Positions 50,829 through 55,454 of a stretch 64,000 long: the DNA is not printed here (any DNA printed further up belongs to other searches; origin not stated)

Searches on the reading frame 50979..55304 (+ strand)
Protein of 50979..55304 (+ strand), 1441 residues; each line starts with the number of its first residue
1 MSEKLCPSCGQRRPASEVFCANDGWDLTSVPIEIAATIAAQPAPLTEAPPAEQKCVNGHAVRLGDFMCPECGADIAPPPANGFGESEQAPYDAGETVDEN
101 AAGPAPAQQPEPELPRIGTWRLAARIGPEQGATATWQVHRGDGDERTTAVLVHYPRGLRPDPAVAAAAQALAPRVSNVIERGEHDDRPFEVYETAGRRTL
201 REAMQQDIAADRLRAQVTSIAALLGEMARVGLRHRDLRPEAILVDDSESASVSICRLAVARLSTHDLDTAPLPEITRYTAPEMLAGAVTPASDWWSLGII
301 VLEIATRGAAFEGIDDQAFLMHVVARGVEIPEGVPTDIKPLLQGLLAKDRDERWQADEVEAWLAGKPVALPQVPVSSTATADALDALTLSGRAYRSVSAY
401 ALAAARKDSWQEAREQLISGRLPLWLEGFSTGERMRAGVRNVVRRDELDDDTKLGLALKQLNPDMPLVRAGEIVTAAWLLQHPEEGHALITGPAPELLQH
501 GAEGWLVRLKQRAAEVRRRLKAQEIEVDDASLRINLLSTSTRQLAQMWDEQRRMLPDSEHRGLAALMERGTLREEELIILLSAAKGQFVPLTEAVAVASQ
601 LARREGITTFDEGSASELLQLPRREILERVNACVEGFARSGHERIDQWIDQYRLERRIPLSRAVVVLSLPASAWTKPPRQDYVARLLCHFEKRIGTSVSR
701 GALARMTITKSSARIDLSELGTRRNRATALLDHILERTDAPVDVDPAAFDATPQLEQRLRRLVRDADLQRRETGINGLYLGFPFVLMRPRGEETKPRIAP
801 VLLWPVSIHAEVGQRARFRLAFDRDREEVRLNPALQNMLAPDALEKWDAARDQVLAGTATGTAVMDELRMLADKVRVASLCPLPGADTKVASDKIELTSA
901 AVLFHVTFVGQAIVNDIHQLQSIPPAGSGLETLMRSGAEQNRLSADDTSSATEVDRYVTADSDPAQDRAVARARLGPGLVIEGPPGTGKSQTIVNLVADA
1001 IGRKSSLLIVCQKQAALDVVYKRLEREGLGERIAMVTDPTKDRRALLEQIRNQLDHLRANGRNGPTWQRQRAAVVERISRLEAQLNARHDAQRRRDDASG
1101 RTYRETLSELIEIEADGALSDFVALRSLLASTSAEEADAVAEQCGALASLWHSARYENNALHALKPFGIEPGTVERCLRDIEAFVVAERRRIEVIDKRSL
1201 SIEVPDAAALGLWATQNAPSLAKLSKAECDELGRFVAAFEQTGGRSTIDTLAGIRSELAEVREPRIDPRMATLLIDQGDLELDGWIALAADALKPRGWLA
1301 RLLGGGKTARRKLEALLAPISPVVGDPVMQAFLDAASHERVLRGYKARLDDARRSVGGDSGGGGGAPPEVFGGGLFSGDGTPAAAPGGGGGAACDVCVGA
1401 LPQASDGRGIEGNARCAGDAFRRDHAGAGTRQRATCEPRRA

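Call 11: search_protein_families(library=pfam, proteins=[window:50979-55304:+], max_evalue=0.001)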
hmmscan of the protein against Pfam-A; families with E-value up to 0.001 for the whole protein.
window:50979-55304:+ (1441 aa): 4 families
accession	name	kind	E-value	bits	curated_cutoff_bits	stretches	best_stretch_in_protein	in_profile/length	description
PF00069.31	Pkinase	-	2.7e-15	56.9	31.7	1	183-359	68-257/263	Protein kinase domain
PF13195.11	DUF4011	-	1.7e-12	48.1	22.2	1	754-839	76-158/158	Protein of unknown function (DUF4011)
PF07714.23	PK_Tyr_Ser-Thr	-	1.2e-10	41.6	23.1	1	204-359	92-254/258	Protein tyrosine and serine/threonine kinase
PF13086.12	AAA_11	-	3.3e-08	34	27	1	963-1094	3-146/257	AAA domain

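Call 75: search_protein_families(library=padloc, proteins=[window:50979-55304:+], max_evalue=0.0001)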
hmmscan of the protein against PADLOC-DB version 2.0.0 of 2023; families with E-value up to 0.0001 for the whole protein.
window:50979-55304:+ (1441 aa): 18 families
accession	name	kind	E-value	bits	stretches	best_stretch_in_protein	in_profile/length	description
PDLC05009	PDC-S37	-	1.5e-45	153.6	1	753-1171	100-496/1550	-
PDLC03920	MkoA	-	6.9e-26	88.8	2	173-362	71-273/1112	-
PDLC04138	mad6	-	3.4e-21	73.8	1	233-362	175-309/659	mads_6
PDLC04053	PD-T4-6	-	7.1e-20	69.7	1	167-387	63-296/311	-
PDLC02194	Hhe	-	1e-18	64.1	1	959-1057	423-521/1911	-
PDLC04042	PD-T4-6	-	1.4e-17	62.2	1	166-363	62-269/292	-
PDLC04043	PD-T4-6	-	1.9e-15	54.9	1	166-369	68-279/452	-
PDLC04054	PD-T4-6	-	2.9e-12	44.7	1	168-364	65-275/347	-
PDLC04047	PD-T4-6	-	9.6e-12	42.6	1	172-356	70-261/327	-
PDLC04057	PD-T4-6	-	1.5e-10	38.7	1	171-360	66-264/443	-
PDLC04040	PD-T4-6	-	1.2e-09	35.5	1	181-385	71-282/547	-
PDLC04039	PD-T4-6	-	6.6e-09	33.3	1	167-356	68-264/458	-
PDLC03921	MkoA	-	1.6e-08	30.7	1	937-1026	1000-1094/1607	-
PDLC04060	PD-T4-6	-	6.5e-08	29.9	1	168-356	63-258/486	-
PDLC04140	mad8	-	1.1e-07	29.6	1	974-1211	25-175/314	mads_8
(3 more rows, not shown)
